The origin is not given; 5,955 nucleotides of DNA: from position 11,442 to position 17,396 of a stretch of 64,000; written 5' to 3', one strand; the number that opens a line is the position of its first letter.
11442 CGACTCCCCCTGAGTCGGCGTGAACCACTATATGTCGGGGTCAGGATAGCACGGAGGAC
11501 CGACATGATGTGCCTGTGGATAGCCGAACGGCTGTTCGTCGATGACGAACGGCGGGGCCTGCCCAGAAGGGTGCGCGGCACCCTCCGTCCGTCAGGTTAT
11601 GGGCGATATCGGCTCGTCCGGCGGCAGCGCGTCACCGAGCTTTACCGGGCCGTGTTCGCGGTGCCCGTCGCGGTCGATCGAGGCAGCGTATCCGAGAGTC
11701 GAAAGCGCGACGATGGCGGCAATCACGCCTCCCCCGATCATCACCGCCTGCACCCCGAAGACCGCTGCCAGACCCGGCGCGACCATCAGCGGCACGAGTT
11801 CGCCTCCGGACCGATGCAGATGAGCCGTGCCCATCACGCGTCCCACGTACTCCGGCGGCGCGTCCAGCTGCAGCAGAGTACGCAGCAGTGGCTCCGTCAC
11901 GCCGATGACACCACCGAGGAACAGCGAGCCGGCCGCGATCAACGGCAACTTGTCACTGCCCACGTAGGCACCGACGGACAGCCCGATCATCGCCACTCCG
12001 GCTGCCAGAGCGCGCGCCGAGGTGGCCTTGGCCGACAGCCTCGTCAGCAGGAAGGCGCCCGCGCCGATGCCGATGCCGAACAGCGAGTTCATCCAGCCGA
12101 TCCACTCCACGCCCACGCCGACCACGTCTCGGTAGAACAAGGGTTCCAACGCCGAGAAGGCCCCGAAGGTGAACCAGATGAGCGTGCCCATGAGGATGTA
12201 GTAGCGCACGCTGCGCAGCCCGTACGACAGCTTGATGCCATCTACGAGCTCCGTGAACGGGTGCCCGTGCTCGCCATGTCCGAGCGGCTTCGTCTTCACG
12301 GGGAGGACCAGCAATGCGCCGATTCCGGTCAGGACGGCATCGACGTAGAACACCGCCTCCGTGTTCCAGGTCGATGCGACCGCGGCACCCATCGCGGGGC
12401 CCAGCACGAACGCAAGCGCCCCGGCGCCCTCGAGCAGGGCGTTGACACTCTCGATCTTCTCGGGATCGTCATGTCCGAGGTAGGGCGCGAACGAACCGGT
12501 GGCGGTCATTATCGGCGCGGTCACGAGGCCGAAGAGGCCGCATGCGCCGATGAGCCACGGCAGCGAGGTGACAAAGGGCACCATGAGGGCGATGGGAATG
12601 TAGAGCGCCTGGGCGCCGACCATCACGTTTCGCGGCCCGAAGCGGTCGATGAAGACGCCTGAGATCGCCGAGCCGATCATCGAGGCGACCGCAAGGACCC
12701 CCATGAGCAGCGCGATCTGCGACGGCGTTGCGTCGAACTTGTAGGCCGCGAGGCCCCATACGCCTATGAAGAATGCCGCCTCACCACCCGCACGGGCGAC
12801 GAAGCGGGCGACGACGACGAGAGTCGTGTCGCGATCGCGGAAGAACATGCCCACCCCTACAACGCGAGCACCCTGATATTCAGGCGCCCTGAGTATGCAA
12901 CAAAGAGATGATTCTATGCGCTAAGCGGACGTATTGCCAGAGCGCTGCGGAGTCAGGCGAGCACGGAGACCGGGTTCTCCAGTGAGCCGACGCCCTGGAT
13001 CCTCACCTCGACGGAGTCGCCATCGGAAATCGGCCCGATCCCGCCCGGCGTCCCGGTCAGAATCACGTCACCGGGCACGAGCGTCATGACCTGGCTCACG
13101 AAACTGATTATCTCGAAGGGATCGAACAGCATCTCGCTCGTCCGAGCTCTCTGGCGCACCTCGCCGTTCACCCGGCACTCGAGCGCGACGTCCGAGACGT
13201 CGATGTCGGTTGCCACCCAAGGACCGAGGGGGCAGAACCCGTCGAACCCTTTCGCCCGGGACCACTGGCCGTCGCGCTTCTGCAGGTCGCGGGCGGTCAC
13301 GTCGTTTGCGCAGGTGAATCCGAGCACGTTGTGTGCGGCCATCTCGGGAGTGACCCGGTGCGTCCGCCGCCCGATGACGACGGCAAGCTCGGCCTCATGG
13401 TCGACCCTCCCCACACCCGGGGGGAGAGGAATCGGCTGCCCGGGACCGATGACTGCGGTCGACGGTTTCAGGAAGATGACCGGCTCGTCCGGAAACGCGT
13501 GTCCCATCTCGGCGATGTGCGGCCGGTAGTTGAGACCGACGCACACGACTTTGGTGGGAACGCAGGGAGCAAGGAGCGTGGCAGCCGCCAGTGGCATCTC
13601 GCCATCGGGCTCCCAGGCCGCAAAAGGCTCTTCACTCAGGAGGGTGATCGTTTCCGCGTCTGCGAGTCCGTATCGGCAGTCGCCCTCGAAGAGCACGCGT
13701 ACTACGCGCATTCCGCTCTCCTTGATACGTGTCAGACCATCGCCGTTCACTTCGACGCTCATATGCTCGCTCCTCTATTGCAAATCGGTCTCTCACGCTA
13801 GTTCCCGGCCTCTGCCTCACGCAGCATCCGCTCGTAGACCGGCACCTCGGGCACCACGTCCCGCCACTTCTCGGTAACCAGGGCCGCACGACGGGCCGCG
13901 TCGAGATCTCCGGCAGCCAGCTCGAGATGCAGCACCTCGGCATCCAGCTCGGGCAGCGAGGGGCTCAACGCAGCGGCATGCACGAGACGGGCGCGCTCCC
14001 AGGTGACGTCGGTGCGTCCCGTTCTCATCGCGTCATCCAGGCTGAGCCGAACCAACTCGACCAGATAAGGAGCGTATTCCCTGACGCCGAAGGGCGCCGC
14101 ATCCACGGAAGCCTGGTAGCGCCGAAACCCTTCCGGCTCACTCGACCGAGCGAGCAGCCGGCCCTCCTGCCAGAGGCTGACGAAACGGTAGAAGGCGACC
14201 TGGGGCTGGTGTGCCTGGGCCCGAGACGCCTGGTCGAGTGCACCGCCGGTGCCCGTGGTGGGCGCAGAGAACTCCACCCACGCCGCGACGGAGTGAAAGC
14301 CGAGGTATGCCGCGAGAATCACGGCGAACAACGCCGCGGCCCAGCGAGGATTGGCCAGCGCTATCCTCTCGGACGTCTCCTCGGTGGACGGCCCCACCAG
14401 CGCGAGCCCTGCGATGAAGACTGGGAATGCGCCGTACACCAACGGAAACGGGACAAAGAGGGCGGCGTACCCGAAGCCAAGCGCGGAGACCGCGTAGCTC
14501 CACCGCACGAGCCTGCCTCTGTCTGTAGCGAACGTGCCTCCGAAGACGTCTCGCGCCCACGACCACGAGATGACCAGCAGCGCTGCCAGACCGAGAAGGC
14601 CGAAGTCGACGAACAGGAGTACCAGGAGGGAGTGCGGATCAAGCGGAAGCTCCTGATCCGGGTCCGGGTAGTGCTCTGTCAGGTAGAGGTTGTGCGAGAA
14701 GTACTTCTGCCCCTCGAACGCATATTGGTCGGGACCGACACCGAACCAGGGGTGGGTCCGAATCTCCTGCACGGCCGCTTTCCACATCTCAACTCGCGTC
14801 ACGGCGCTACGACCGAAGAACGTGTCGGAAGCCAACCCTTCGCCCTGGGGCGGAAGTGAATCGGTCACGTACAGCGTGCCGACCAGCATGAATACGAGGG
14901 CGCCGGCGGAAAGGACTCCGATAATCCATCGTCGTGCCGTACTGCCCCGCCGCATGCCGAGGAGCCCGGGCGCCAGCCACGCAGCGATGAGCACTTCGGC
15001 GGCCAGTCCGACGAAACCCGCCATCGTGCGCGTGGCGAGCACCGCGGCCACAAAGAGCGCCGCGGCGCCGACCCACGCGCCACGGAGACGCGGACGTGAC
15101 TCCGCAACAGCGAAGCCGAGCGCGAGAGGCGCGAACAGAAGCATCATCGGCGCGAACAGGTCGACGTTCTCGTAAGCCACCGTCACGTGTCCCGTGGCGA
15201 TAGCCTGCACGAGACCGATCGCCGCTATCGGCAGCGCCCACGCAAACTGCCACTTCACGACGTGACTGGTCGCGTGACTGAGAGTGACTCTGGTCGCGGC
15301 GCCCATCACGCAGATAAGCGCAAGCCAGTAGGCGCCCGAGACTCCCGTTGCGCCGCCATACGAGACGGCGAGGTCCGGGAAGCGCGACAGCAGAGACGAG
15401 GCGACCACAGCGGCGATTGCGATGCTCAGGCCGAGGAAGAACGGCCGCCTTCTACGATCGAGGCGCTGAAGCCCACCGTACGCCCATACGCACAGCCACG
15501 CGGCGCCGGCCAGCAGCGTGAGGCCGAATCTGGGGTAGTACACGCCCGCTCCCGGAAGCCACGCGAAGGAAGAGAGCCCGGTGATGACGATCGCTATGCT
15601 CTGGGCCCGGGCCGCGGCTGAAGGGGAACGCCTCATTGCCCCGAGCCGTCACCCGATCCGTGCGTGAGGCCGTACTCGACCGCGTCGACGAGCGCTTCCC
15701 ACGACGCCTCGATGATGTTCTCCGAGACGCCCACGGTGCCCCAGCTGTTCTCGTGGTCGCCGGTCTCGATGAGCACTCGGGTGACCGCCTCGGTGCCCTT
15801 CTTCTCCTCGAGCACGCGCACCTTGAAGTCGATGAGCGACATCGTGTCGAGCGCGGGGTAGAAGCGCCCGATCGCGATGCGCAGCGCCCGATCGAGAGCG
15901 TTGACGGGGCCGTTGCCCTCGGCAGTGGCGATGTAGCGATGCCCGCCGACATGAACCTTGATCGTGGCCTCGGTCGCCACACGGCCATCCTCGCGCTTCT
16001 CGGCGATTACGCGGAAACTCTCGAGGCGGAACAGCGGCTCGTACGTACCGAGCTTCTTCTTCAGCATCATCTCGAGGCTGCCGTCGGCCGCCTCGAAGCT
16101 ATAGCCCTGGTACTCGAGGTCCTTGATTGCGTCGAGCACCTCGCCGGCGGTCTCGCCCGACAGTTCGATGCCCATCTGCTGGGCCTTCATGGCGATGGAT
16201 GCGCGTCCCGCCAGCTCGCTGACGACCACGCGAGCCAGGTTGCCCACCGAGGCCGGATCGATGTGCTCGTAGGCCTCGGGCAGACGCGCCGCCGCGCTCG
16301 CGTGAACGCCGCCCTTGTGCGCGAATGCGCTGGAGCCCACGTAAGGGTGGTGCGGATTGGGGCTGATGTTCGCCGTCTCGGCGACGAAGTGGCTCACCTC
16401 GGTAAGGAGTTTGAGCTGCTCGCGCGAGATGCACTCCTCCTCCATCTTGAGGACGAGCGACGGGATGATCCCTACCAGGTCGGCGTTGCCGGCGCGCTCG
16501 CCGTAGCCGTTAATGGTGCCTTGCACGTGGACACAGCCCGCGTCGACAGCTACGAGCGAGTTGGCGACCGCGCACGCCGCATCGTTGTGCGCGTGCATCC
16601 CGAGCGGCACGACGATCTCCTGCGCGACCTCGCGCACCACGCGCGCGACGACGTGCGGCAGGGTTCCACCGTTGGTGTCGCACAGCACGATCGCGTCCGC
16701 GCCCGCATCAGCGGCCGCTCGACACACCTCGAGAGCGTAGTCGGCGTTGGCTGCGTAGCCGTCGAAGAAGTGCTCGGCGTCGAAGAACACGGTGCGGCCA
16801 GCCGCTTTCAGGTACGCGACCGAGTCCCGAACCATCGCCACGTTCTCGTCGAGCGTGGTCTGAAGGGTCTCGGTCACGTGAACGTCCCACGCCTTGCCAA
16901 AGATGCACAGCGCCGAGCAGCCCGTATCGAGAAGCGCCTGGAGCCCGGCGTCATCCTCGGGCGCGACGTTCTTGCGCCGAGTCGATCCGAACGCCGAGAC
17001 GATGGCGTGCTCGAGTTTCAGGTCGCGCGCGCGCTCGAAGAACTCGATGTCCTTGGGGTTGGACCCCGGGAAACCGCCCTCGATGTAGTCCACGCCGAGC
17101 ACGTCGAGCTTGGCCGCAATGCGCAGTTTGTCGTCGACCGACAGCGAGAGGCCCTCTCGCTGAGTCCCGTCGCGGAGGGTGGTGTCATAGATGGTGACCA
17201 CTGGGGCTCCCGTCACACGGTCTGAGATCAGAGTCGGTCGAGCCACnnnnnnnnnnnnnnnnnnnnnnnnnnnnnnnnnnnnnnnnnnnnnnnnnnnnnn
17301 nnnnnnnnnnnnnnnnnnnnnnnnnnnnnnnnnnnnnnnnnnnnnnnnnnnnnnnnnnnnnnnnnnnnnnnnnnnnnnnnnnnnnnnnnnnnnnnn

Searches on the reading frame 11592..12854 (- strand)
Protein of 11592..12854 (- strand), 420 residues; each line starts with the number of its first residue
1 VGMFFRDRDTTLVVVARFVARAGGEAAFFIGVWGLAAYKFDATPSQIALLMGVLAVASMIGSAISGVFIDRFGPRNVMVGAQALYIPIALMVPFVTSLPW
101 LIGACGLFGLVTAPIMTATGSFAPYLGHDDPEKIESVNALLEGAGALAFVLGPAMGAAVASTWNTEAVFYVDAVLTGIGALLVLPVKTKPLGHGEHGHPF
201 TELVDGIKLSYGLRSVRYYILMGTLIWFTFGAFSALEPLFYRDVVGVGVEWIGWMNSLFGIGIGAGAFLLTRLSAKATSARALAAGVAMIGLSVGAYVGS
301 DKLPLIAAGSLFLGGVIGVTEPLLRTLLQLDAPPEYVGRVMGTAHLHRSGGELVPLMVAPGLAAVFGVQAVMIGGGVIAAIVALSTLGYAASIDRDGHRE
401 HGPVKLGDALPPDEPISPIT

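Call 8: search_protein_families(library=pfam, proteins=[window:11592-12854:-])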
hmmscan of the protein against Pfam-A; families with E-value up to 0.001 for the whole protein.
window:11592-12854:- (420 aa): 1 family
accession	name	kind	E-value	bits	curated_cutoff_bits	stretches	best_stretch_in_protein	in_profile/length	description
PF07690.21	MFS_1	-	1.8e-31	109.8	33.4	1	15-350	3-341/347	Major Facilitator Superfamily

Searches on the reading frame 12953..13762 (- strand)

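Call 8: search_protein_families(library=pfam, proteins=[window:12953-13762:-])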
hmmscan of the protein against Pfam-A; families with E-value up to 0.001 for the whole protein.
window:12953-13762:- (269 aa): 2 families
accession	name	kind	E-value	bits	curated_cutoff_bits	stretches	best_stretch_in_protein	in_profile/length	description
PF01557.24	FAA_hydrolase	-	1.1e-71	241.3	23.9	1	71-265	1-213/214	Fumarylacetoacetate (FAA) hydrolase C-terminal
PF10370.14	Rv2993c-like_N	-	3.4e-10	41.1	21.3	1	18-66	1-50/50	Rv2993c-like, N-terminal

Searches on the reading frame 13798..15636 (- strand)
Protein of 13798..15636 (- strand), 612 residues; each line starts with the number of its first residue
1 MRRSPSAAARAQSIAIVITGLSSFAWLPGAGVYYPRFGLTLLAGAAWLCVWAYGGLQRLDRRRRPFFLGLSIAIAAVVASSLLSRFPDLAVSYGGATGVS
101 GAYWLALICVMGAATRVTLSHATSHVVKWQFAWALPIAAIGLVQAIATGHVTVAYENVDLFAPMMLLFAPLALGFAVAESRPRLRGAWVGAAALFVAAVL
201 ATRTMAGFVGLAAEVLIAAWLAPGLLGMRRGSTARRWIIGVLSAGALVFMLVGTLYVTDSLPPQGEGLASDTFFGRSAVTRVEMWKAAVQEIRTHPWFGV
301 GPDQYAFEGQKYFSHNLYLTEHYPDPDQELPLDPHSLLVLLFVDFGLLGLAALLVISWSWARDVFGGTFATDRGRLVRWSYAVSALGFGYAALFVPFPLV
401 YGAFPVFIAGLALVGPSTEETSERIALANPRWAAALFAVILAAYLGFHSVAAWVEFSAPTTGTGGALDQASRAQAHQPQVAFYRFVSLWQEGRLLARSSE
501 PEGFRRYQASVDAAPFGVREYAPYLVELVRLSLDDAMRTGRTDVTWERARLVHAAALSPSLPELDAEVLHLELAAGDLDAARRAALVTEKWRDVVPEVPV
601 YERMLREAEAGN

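Call 8: search_protein_families(library=pfam, proteins=[window:13798-15636:-])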
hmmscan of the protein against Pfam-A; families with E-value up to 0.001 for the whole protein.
window:13798-15636:- (612 aa): 1 family
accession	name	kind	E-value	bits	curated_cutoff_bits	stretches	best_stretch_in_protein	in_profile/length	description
PF04932.20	Wzy_C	-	1.2e-17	64.5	31.7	1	191-354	2-149/149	O-Antigen ligase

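Call 39: search_protein_families(library=ncbifam, proteins=[window:13798-15636:-], max_evalue=0.01)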
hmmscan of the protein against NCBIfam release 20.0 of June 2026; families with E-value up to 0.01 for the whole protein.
window:13798-15636:- (612 aa): 1 family
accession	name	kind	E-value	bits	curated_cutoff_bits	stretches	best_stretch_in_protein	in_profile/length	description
TIGR00947.1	2A73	equivalog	4.2e-07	29.3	366.4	1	160-356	173-357/425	IctB family putative bicarbonate transporter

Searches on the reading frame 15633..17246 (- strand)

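Call 8: search_protein_families(library=pfam, proteins=[window:15633-17246:-])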
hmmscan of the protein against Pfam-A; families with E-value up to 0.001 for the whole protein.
window:15633-17246:- (537 aa): 3 families
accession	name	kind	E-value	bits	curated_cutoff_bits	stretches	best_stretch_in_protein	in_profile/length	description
PF00682.25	HMGL-like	-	4.4e-50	170.9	29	1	17-267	2-242/260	HMGL-like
PF08502.15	LeuA_dimer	-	1.2e-29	103.3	24.9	1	386-525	2-129/131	LeuA allosteric (dimerisation) domain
PF22617.1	HCS_D2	-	3.3e-16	59.8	27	1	303-378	2-78/82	Homocitrate synthase post-HMGL domain-like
